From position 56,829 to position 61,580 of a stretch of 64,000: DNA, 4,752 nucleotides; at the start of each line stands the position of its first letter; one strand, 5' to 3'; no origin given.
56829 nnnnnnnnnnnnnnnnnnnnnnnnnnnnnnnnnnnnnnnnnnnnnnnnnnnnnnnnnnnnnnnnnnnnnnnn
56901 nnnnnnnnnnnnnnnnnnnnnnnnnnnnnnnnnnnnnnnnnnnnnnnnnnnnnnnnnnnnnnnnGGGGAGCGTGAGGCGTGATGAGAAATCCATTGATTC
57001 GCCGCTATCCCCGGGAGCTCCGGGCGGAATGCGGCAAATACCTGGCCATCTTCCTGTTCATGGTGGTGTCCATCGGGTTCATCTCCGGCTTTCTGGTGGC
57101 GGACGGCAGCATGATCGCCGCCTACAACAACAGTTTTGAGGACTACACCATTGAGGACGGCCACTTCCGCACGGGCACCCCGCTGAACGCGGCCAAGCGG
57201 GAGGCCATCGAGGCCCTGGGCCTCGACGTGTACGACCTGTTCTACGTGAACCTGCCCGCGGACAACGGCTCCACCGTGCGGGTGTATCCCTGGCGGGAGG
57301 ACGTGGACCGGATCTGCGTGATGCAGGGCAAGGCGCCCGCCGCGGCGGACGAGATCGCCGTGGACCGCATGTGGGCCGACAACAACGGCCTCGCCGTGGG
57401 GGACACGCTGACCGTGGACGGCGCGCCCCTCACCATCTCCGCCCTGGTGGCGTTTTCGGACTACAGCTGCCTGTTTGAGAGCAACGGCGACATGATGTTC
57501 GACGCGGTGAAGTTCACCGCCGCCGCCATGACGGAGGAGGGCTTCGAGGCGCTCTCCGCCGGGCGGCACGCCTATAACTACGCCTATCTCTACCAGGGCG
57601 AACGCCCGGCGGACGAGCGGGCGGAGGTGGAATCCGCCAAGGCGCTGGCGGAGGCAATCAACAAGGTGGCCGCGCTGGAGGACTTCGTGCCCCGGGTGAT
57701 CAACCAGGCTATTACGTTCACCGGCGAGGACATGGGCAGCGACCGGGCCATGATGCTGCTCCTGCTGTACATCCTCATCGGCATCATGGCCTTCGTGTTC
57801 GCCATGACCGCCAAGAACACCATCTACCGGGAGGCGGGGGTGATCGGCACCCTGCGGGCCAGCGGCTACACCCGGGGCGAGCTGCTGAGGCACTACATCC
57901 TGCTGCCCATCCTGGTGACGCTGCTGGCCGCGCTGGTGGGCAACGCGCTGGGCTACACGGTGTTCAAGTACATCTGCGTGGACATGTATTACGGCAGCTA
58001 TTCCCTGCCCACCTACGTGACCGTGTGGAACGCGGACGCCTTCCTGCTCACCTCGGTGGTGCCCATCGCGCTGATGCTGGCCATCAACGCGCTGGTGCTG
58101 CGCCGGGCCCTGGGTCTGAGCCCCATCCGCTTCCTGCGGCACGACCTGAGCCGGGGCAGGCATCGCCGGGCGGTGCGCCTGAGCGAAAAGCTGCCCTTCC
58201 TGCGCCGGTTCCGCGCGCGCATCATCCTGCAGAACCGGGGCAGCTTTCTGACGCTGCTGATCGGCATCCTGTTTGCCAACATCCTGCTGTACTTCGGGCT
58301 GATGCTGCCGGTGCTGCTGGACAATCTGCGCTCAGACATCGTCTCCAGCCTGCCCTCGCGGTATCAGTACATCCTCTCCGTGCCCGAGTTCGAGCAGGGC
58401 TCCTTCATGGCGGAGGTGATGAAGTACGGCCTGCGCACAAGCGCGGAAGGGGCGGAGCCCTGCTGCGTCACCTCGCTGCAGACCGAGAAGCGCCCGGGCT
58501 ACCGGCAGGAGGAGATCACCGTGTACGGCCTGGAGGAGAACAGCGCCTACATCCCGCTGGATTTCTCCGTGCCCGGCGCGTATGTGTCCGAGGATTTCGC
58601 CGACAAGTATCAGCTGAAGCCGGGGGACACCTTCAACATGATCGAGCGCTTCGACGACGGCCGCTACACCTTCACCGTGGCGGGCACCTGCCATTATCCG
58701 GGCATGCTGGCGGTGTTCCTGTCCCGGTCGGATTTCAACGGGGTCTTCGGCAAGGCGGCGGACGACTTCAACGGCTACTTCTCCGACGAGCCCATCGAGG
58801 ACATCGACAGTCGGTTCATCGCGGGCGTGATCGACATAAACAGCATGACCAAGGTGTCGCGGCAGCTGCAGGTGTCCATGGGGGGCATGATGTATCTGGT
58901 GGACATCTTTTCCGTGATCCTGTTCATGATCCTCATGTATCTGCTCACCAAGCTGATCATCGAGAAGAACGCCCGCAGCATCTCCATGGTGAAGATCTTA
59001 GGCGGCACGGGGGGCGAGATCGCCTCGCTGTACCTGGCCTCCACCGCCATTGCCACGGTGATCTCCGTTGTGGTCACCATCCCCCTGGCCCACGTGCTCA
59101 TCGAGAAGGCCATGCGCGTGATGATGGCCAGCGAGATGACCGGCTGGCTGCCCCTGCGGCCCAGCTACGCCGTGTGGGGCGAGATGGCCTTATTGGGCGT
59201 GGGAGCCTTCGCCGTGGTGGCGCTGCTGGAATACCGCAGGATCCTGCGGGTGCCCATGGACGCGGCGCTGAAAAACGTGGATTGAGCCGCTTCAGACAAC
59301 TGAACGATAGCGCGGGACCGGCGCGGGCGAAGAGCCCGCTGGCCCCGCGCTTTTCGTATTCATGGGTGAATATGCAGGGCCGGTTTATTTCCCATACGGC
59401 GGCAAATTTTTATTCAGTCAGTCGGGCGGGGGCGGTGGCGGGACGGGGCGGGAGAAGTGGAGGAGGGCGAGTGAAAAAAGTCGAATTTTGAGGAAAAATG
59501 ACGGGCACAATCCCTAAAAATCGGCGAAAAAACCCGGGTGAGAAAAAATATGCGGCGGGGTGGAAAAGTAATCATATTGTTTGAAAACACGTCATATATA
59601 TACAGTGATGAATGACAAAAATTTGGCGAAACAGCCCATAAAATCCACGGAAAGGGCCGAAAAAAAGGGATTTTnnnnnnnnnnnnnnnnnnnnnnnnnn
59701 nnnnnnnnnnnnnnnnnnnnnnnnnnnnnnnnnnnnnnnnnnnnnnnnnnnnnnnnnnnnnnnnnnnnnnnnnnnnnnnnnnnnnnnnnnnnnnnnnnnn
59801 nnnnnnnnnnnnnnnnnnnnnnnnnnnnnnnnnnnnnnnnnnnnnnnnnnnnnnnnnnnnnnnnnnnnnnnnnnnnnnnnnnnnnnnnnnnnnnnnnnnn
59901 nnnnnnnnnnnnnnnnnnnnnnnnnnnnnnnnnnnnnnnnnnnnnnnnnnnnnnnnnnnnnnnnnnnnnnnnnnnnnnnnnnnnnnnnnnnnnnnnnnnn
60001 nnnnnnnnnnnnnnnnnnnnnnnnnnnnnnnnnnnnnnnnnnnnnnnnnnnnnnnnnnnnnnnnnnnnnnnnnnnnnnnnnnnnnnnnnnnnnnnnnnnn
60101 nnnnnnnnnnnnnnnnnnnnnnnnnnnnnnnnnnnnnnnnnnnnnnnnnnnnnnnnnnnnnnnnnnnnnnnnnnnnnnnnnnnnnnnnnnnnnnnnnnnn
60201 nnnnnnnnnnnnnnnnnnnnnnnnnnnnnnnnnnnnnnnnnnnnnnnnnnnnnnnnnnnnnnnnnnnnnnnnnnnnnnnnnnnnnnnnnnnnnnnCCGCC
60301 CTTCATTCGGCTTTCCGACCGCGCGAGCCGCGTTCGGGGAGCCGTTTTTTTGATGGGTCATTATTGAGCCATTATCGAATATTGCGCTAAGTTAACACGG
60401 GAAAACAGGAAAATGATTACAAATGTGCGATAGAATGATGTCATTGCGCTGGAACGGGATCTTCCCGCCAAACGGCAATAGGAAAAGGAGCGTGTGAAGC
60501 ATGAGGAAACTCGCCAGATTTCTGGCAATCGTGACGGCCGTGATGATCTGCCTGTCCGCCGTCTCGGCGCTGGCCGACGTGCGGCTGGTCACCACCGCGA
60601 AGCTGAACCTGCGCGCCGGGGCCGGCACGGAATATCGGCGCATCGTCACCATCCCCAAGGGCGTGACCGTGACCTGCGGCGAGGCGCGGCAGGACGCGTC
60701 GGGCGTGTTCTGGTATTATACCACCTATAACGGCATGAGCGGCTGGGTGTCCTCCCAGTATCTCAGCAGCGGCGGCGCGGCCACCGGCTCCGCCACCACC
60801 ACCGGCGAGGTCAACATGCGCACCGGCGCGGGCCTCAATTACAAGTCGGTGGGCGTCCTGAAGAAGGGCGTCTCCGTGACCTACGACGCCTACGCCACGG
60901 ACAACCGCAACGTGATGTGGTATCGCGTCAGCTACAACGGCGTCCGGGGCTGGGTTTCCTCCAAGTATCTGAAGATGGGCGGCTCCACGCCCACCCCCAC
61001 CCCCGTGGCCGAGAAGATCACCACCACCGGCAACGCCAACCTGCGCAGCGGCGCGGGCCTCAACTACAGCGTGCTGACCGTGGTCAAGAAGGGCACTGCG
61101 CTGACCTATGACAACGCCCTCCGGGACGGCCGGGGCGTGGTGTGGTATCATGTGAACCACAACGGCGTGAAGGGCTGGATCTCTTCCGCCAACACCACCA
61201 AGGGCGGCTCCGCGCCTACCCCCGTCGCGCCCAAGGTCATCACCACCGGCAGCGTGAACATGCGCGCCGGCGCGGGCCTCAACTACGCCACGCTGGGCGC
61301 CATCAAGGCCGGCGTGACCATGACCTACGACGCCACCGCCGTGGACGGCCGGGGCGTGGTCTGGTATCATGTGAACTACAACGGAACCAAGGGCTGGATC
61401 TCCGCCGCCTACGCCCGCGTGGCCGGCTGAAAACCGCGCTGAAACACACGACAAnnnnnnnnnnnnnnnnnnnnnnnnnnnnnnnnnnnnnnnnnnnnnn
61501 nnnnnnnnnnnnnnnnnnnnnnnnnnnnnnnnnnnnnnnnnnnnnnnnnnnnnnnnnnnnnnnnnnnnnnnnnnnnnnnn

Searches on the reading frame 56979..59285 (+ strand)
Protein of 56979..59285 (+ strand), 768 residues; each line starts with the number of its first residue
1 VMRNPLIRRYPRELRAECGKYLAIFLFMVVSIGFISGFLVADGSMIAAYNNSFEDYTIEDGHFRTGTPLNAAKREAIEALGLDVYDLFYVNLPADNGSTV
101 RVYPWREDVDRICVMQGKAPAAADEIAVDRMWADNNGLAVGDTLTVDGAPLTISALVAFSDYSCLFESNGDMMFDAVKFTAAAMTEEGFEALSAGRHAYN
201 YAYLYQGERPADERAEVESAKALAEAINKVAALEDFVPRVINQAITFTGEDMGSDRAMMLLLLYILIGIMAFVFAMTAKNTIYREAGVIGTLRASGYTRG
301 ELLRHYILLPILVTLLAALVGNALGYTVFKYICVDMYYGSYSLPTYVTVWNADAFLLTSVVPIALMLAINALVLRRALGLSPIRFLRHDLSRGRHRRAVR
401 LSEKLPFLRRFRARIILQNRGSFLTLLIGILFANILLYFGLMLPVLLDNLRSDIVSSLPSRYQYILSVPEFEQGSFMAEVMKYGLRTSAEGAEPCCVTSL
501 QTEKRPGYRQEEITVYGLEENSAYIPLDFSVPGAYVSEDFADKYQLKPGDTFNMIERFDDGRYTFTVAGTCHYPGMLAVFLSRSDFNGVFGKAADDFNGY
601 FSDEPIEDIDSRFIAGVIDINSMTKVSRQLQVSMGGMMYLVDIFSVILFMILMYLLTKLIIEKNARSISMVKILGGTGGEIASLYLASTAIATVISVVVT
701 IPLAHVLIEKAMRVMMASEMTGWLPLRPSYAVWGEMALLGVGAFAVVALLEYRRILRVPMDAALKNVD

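Call 24: find_encoding_contigs(protein=window:56979-59285:+, flank=10000, max_places=2)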
Protein window:56979-59285:+ (768 aa): no gene with exactly this product is on record in the collection.

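Call 26: search_protein_families(library=pfam, proteins=[window:56979-59285:+], max_evalue=0.00001)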
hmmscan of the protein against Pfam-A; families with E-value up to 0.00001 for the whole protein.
window:56979-59285:+ (768 aa): 1 family
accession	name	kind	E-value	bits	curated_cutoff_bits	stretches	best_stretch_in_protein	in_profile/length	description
PF02687.27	FtsX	-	1.9e-13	50.9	25.5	1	261-381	2-119/120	FtsX-like permease C-terminal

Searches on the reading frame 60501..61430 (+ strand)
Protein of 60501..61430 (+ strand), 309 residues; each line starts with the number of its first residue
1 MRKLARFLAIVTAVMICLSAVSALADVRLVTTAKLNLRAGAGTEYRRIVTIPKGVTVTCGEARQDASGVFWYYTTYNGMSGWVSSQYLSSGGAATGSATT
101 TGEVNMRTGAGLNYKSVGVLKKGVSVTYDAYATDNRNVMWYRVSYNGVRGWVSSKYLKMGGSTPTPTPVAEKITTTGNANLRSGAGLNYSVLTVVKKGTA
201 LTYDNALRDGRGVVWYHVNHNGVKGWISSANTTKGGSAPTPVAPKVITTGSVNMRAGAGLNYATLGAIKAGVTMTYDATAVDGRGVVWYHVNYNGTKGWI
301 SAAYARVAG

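Call 26: search_protein_families(library=pfam, proteins=[window:60501-61430:+], max_evalue=0.00001)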
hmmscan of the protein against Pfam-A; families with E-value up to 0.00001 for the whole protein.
window:60501-61430:+ (309 aa): 3 families
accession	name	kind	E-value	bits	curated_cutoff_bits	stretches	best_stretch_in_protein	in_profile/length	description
PF08239.17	SH3_3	-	5.1e-49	164.7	27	4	103-158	2-54/54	Bacterial SH3 domain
PF06347.19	SH3_4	-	1.4e-18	66.8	24.1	0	177-232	3-54/56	Bacterial SH3 domain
PF07653.23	SH3_2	-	2.4e-09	37.2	21.8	0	134-158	29-53/55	Variant SH3 domain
